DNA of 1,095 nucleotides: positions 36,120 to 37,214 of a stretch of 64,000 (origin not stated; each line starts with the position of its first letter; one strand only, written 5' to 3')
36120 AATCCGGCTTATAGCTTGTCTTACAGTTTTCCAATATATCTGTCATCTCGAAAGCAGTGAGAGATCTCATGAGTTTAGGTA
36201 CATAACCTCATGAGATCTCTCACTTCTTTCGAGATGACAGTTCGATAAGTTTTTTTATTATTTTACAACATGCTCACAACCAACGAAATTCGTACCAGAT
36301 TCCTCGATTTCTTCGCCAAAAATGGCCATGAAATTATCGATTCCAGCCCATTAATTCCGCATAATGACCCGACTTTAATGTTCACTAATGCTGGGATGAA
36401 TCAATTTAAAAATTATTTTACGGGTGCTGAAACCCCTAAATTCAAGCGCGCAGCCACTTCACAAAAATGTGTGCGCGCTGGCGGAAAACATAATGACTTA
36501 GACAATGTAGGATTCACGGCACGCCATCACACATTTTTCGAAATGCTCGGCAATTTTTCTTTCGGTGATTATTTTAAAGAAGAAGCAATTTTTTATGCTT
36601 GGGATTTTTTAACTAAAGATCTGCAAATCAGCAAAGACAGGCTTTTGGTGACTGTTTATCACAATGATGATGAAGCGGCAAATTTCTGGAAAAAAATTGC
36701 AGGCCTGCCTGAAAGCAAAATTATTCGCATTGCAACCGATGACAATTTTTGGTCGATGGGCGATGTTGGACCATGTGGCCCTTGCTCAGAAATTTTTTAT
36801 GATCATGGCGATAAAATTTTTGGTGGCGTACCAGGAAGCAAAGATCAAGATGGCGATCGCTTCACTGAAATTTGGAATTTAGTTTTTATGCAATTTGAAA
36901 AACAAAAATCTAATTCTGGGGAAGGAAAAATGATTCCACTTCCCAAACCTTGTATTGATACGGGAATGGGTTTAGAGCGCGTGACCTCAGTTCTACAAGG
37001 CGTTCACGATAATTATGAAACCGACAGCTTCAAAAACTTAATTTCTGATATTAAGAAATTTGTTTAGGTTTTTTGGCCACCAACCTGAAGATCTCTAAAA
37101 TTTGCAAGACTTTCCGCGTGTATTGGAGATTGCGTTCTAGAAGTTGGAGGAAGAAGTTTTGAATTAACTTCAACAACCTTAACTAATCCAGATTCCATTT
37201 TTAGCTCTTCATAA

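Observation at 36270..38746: alaS ends at the catalytic-core/tRNA-recognition boundary, its stop overlapping the stop of a convergent ankyrin gene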

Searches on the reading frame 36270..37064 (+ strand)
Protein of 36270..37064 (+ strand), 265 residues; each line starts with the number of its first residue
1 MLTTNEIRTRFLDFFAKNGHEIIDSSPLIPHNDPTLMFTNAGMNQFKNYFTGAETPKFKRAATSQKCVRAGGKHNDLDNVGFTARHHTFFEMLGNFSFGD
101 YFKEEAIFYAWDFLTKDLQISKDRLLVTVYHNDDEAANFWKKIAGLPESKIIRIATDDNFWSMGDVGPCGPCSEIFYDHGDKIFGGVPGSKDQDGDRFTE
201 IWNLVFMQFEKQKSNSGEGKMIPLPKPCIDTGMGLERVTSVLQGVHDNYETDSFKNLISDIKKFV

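Call 3: search_protein_families(library=pfam, proteins=[window:36270-37064:+], max_evalue=0.01)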
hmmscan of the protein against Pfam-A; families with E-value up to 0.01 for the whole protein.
window:36270-37064:+ (265 aa): 1 family
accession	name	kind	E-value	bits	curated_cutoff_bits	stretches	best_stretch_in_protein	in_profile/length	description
PF01411.24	tRNA-synt_2c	-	2.9e-121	406.2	30.3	1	6-263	1-256/552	tRNA synthetases class II (A)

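Call 6: find_homologous_proteins(query=window:36270-37064:+, max_evalue=1e-10)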
Query window:36270-37064:+ (265 aa): 8000 proteins with E <= 1e-10 among 8000 candidates; the best 120 are listed.
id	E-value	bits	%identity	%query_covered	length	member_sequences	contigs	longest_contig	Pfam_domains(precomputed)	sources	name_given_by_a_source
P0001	3.4e-179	612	98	100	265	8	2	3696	PF01411.25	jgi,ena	jgi:alanyl-tRNA synthetase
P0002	1.2e-165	568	91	100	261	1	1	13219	PF01411.25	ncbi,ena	-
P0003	2.7e-165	567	91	100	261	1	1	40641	PF01411.25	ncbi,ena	-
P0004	8.8e-165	565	91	100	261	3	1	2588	PF01411.25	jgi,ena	jgi:alanyl-tRNA synthetase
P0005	5.5e-162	556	89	100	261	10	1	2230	PF01411.25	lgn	-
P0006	6.3e-161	552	89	100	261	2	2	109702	PF01411.25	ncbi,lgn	-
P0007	7.1e-161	552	89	100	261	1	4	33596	PF01411.25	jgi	jgi:alanyl-tRNA synthetase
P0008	5.2e-160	549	88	100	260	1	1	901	PF01411.25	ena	-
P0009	6.9e-160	549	87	99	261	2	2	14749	PF01411.25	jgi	-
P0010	5.7e-159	546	88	100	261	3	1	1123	PF01411.25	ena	-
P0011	2.1e-157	541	86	100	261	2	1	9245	PF01411.25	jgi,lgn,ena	-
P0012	2.3e-157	541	85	100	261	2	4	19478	PF01411.25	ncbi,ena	-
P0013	1.0e-156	538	86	100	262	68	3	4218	PF01411.25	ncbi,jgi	jgi:alanyl-tRNA synthetase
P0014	1.4e-156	538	85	100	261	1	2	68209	PF01411.25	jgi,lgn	-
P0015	1.4e-156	538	86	99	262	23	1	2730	PF01411.25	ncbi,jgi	jgi:alanyl-tRNA synthetase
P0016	1.6e-156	538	84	100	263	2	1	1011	PF01411.25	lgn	-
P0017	4.0e-156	536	85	100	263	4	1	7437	PF01411.25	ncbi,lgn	-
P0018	5.3e-156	536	87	98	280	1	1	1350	PF01411.25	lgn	-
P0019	5.5e-156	536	85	100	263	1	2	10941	PF01411.25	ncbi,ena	-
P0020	6.2e-156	536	86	99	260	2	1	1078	PF01411.25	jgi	jgi:alanyl-tRNA synthetase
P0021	8.0e-156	535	85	100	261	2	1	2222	PF01411.25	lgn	-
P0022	1.8e-155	534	86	100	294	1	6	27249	PF01411.25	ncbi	-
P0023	1.8e-154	531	86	100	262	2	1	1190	PF01411.25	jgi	jgi:alanyl-tRNA synthetase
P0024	2.6e-154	531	84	100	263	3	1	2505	PF01411.25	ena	-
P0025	4.4e-154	530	83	100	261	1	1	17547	PF01411.25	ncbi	-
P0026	5.0e-154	530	85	100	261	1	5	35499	PF01411.25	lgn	-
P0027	2.0e-153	528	85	100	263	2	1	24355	PF01411.25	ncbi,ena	-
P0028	1.0e-152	525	84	100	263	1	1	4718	PF01411.25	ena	-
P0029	1.7e-152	525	85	98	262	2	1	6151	PF01411.25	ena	-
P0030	2.6e-152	524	83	100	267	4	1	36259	PF01411.25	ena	-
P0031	3.4e-152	524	83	99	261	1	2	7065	PF01411.25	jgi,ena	jgi:alanyl-tRNA synthetase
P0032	5.0e-152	523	82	100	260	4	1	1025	PF01411.25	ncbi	-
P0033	1.1e-151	522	83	100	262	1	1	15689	PF01411.25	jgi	-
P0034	1.3e-151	522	84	99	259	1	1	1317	PF01411.25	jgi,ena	jgi:alanyl-tRNA synthetase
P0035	2.6e-151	521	84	99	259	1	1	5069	PF01411.25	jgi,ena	jgi:alanyl-tRNA synthetase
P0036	3.4e-151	520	82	100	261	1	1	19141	PF01411.25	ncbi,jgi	jgi:alanyl-tRNA synthetase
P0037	6.0e-151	520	84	98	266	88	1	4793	PF01411.25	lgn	-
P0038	1.0e-150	519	83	99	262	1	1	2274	PF01411.25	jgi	-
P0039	1.7e-150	518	82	100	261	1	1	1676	PF01411.25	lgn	-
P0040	1.3e-149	515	81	100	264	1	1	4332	PF01411.25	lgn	-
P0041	1.7e-149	515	81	99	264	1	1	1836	PF01411.25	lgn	-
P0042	1.8e-149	515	83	99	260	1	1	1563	PF01411.25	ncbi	-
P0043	3.1e-149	514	81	100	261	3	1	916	PF01411.25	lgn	-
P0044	5.2e-149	513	82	99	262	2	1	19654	PF01411.25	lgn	-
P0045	5.5e-149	513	83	98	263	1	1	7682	PF01411.25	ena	-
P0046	5.9e-149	513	81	100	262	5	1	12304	PF01411.25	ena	-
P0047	8.2e-149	513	81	100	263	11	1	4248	PF01411.25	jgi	-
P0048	1.7e-148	512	82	100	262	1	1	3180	PF01411.25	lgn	-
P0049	1.6e-147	508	80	99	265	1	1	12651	PF01411.25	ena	-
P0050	1.2e-146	505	80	100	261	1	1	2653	PF01411.25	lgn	-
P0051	1.4e-146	505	83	99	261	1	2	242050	PF01411.25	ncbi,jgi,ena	jgi:alanyl-tRNA synthetase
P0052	1.6e-146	505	81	100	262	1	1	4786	PF01411.25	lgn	-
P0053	5.6e-146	503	80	99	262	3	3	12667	PF01411.25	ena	-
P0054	1.1e-145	502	79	99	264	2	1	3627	PF01411.25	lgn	-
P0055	1.1e-145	502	80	100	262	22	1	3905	PF01411.25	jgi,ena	-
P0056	2.0e-145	501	80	100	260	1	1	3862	PF01411.25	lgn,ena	-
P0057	2.1e-145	501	80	98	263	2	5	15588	PF01411.25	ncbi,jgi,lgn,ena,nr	ncbi:MAG: hypothetical protein EBT63_05775 [Proteobacteria bacterium]|jgi:alanyl-tRNA synthetase|nr:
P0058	2.1e-145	501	81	99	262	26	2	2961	PF01411.25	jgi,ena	jgi:alanyl-tRNA synthetase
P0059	2.6e-145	501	80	100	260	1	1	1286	PF01411.25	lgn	-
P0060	4.6e-145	500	79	100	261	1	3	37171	PF01411.25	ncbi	-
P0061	6.9e-145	500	84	95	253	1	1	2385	PF01411.25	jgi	-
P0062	7.9e-145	499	79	100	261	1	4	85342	PF01411.25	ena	-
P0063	1.0e-144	499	84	95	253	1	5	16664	PF01411.25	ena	-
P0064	2.7e-144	498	79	100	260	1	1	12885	PF01411.25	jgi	jgi:alanyl-tRNA synthetase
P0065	5.0e-144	497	77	100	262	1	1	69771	PF01411.25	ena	-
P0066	5.1e-144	497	79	100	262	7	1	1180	PF01411.25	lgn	-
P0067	6.1e-144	497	79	100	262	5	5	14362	PF01411.25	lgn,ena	-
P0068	8.4e-144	496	80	100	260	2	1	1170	PF01411.25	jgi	-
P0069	9.4e-144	496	79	100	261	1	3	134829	PF01411.25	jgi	jgi:alanyl-tRNA synthetase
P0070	1.3e-143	495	80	100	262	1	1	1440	PF01411.25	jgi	jgi:alanyl-tRNA synthetase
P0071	2.4e-143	495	79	99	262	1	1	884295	PF01411.25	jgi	-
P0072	2.5e-143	495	78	100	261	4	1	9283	PF01411.25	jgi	jgi:alanyl-tRNA synthetase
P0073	3.2e-143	494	79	100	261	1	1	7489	PF01411.25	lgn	-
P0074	3.6e-143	494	78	100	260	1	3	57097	PF01411.25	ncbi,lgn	-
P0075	5.4e-143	493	79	100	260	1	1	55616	PF01411.25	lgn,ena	-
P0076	6.8e-143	493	77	100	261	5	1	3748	PF01411.25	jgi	jgi:alanyl-tRNA synthetase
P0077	7.2e-143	493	79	100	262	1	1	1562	PF01411.25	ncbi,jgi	jgi:alanyl-tRNA synthetase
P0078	8.2e-143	493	79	100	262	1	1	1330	PF01411.25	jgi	jgi:alanyl-tRNA synthetase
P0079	8.4e-143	493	79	96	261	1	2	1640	PF01411.25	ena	-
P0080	8.4e-143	493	78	100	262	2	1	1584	PF01411.25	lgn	-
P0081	9.1e-143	493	79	100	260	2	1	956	PF01411.25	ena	-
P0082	9.1e-143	493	79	98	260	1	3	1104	PF01411.25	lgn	-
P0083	1.0e-142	492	77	100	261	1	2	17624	PF01411.25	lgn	-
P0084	1.1e-142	492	78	100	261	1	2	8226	PF01411.25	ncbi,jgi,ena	jgi:alanyl-tRNA synthetase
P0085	1.7e-142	492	76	99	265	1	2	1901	PF01411.25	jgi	jgi:alanyl-tRNA synthetase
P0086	3.8e-142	491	80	98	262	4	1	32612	PF01411.25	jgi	-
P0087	8.7e-142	489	77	100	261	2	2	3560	PF01411.25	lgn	-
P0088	9.6e-142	489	77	100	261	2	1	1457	PF01411.25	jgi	jgi:alanyl-tRNA synthetase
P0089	1.2e-141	489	79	98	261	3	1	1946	PF01411.25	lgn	-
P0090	1.8e-141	488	77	100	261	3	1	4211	PF01411.25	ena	-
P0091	1.9e-141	488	78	100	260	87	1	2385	PF01411.25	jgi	-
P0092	3.6e-141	487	77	100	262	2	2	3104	PF01411.25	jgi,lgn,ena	-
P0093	4.3e-141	487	78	100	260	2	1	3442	PF01411.25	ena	-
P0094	4.5e-141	487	77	100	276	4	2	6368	PF01411.25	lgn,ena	-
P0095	1.2e-140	486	77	100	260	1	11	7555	PF01411.25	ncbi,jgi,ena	jgi:alanyl-tRNA synthetase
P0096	2.2e-140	485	76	100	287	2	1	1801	PF01411.25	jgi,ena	-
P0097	2.6e-140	485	75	100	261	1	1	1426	PF01411.25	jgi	jgi:alanyl-tRNA synthetase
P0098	3.4e-140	484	76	100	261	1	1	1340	PF01411.25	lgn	-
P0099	3.6e-140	484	77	100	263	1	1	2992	PF01411.25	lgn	-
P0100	5.4e-140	484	77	100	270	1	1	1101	PF01411.25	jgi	jgi:alanyl-tRNA synthetase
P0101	7.6e-140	483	76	100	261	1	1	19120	PF01411.25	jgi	jgi:alanyl-tRNA synthetase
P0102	1.2e-139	482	76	100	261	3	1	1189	PF01411.25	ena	-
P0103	3.3e-139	481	77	100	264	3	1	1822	PF01411.25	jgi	-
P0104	3.5e-139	481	77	99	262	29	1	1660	PF01411.25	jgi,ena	-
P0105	4.5e-139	481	76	99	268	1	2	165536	PF01411.25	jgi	jgi:alanyl-tRNA synthetase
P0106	6.6e-139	480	75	100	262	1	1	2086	PF01411.25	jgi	jgi:alanyl-tRNA synthetase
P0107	9.7e-139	479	77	99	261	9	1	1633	PF01411.25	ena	-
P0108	1.0e-138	479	76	98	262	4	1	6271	PF01411.25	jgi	-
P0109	1.6e-138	479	77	100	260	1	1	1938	PF01411.25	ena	-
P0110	1.8e-138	479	77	99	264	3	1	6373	PF01411.25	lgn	-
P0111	1.9e-138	478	75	100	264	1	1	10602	PF01411.25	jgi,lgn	jgi:alanyl-tRNA synthetase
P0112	2.1e-138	478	75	100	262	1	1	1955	PF01411.25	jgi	-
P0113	3.4e-138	478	76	100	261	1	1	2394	PF01411.25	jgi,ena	jgi:alanyl-tRNA synthetase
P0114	3.9e-138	477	77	99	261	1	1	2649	PF01411.25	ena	-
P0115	7.1e-138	477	77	98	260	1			PF01411.25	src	-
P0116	7.7e-138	477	77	99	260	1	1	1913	PF01411.25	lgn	-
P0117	8.9e-138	476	76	99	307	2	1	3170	PF01411.25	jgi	jgi:alanyl-tRNA synthetase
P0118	1.2e-137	476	76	100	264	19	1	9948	PF01411.25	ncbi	-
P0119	3.5e-137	474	74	100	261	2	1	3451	PF01411.25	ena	-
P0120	5.7e-137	474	76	98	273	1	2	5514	PF01411.25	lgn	-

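Call 7: find_encoding_contigs(protein=window:36270-37064:+, flank=10000, max_places=6)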
Protein window:36270-37064:+ (265 aa): 14 contigs read that carry it; 6 places shown.
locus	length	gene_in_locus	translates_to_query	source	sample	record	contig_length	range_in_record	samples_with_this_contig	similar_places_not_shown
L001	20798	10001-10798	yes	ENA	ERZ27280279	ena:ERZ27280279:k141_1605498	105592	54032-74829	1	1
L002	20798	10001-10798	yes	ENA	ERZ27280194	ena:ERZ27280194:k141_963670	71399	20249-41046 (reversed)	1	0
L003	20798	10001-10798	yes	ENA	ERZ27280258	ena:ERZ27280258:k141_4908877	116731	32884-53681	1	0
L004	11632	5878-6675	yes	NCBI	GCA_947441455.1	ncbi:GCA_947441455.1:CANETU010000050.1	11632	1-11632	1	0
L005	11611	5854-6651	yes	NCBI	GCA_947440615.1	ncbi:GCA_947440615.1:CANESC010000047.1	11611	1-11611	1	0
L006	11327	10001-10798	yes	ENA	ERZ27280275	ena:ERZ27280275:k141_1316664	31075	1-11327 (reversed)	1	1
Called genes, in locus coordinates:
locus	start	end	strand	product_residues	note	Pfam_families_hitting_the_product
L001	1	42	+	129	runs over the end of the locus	-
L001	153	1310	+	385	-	PF01966:HD, PF13286:HD_assoc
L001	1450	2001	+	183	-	PF00132:Hexapep (faint), PF21711:DCTN5, PF25087:GMPPB_C (faint), PF25084:LbH_EIF2B (faint)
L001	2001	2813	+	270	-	PF00459:Inositol_P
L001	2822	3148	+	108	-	PF11020:DUF2610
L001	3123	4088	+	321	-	PF01820:Dala_Dala_lig_N, PF14397:ATPgrasp_ST (faint), PF02655:ATP-grasp_3, PF08443:RimK, PF07478:Dala_Dala_lig_C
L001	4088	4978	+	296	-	PF08478:POTRA_1, PF03799:FtsQ_DivIB_C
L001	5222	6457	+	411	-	PF14450:FtsA (weak), PF02491:SHS2_FTSA, PF06723:MreB_Mbl, PF11104:PilM_2, PF14450:FtsA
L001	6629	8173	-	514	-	PF02445:NadA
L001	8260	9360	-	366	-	PF00579:tRNA-synt_1b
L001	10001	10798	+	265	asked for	PF01411:tRNA-synt_2c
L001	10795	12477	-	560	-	PF12796:Ank_2 (faint), PF13637:Ank_4 (faint)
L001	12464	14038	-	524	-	PF01921:tRNA-synt_1f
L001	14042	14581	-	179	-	PF13302:Acetyltransf_3, PF00583:Acetyltransf_1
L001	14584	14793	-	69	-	-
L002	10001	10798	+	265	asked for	PF01411:tRNA-synt_2c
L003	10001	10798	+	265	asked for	PF01411:tRNA-synt_2c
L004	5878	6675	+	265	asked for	PF01411:tRNA-synt_2c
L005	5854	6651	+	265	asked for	PF01411:tRNA-synt_2c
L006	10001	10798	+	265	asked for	PF01411:tRNA-synt_2c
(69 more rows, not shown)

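Call 9: find_encoding_contigs(protein=P0071, flank=10000, max_places=2)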
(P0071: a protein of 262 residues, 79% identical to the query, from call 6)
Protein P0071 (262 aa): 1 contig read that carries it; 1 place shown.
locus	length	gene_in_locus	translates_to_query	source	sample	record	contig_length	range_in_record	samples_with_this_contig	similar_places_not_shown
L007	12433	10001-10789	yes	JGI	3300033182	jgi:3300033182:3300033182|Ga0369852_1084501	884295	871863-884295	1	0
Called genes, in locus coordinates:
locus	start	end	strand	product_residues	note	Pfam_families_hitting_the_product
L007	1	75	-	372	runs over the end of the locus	PF01435:Peptidase_M48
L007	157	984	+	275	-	PF00793:DAHP_synth_1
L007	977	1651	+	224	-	PF00072:Response_reg, PF00486:Trans_reg_C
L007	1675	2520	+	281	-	-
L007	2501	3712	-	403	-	PF13685:Fe-ADH_2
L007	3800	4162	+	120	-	-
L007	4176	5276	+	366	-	PF01571:GCV_T, PF08669:GCV_T_C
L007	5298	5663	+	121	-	PF01597:GCV_H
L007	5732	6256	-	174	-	PF01195:Pept_tRNA_hydro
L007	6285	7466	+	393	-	-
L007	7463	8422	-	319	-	PF02445:NadA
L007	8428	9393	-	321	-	PF00579:tRNA-synt_1b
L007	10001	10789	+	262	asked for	PF01411:tRNA-synt_2c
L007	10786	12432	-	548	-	?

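Call 10: find_encoding_contigs(protein=P0051, flank=10000, max_places=2)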
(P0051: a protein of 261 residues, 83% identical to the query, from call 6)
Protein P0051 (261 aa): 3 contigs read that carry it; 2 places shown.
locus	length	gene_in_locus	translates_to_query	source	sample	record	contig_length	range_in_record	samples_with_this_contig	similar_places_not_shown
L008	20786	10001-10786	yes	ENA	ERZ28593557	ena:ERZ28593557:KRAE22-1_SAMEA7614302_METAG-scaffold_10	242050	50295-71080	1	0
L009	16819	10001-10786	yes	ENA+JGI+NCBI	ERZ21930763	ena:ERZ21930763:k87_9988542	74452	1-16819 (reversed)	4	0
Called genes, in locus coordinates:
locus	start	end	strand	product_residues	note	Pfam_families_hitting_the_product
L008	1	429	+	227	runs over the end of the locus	PF20582:UPF0758_N (weak), PF04002:RadC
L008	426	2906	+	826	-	-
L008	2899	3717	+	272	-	PF00924:MS_channel_2nd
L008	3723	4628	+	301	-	PF01745:IPT (faint), PF01715:IPPT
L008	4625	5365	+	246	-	PF11967:RecO_N, PF02565:RecO_C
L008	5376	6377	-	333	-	PF01544:CorA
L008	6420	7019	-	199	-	PF12915:DUF3833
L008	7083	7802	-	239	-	PF03741:TerC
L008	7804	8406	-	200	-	PF02545:Maf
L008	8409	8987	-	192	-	PF01227:GTP_cyclohydroI, PF14489:QueF (weak)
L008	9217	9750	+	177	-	PF03938:OmpH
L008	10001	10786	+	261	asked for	PF01411:tRNA-synt_2c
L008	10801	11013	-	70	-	-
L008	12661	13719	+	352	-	PF03702:AnmK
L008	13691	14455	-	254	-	PF02129:Peptidase_S15, PF12146:Hydrolase_4, PF20408:Abhydrolase_11 (weak), PF00561:Abhydrolase_1, PF00326:Peptidase_S9 (faint)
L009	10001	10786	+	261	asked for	PF01411:tRNA-synt_2c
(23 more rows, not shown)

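Call 19: search_protein_representatives(protein=window:36270-37064:+)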
Query: 265 residues. Proteins with E-value up to 0.001 (for the whole library): 14380; up to 1e-10: 8559; up to 1e-30: 3365. The best 150 are listed.
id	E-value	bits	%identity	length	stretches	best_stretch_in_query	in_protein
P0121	3.1e-125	433.5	71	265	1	5-263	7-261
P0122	2.8e-124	430.4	71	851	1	5-263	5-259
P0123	4.0e-123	426.6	70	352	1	1-258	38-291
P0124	1.5e-122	424.7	71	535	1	3-259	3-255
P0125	4.4e-121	419.9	70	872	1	1-263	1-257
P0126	9.8e-121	418.7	70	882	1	2-264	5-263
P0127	2.3e-120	417.5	70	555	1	4-260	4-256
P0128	9.2e-120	415.5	71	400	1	4-259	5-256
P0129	1.3e-119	415.1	69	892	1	2-258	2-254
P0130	4.1e-119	413.4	70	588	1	3-259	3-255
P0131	5.8e-118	409.6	68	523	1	1-259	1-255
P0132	1.7e-117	408.1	69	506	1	1-257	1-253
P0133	2.8e-117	407.4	69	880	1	5-262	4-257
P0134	9.1e-117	405.7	68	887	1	3-259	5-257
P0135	5.9e-116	403.1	67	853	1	5-259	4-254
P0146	1.9e-109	381.7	63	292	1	5-263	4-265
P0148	4.2e-109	380.6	64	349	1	1-258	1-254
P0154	7.3e-108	376.5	63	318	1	2-262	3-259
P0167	1.6e-105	368.9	61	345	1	4-263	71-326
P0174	8.9e-105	366.4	63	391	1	5-264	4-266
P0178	1.4e-103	362.5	62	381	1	4-259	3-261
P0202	6.7e-100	350.4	67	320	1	4-235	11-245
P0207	1.3e-99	349.5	72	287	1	37-255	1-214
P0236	4.3e-95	334.6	60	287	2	3-178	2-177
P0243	8.9e-95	333.6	69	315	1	5-202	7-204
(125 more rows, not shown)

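Call 21: list_cluster_members(proteins=[window:36270-37064:+, P0002, P0003, P0006, P0012, P0057, P0121, P0122, P0125, P0126])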
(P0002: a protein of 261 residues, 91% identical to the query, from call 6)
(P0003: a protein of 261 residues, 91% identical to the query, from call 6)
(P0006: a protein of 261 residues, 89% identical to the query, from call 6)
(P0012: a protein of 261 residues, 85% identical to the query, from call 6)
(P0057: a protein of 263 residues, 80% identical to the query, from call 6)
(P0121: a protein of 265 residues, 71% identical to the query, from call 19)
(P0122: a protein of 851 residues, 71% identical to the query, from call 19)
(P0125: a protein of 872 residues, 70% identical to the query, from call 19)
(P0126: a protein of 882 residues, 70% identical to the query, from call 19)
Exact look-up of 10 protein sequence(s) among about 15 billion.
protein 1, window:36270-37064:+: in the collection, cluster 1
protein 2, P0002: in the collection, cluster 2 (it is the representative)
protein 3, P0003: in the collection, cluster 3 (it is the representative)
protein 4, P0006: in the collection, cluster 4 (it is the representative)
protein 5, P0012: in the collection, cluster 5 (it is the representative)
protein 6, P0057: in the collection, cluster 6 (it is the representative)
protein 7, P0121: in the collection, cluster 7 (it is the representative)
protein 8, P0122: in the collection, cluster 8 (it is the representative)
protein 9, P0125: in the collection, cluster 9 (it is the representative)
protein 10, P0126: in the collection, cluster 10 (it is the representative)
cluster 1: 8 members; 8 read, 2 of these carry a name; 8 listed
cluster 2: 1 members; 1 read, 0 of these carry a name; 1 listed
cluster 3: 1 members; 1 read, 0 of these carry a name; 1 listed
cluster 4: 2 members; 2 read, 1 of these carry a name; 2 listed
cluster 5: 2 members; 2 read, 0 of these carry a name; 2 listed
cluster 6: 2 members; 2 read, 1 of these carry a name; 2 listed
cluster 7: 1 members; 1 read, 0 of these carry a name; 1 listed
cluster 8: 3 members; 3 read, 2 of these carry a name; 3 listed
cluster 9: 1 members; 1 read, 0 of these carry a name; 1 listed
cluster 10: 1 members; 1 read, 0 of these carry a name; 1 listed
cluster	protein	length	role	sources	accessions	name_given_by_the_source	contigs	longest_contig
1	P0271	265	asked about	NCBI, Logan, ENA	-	-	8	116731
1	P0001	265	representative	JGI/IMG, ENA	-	alanyl-tRNA synthetase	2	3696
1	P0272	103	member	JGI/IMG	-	alanyl-tRNA synthetase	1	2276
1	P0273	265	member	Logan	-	-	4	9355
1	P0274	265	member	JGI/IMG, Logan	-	-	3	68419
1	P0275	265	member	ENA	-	-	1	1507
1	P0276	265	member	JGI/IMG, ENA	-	-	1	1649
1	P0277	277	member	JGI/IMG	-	-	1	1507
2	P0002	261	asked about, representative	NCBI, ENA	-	-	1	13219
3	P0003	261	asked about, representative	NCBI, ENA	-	-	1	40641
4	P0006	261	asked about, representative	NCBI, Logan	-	-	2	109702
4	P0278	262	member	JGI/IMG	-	alanyl-tRNA synthetase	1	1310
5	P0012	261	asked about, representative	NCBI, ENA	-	-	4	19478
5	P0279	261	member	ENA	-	-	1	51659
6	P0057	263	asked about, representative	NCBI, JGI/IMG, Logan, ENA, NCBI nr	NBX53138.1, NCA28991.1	MAG: hypothetical protein EBT63_05775 [Proteobacteria bacterium] | alanyl-tRNA synthetase | hypothetical protein [Pseudomonadota bacterium]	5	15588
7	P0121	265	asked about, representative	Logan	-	-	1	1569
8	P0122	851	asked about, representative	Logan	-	-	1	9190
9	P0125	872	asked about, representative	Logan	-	-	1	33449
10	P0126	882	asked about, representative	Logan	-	-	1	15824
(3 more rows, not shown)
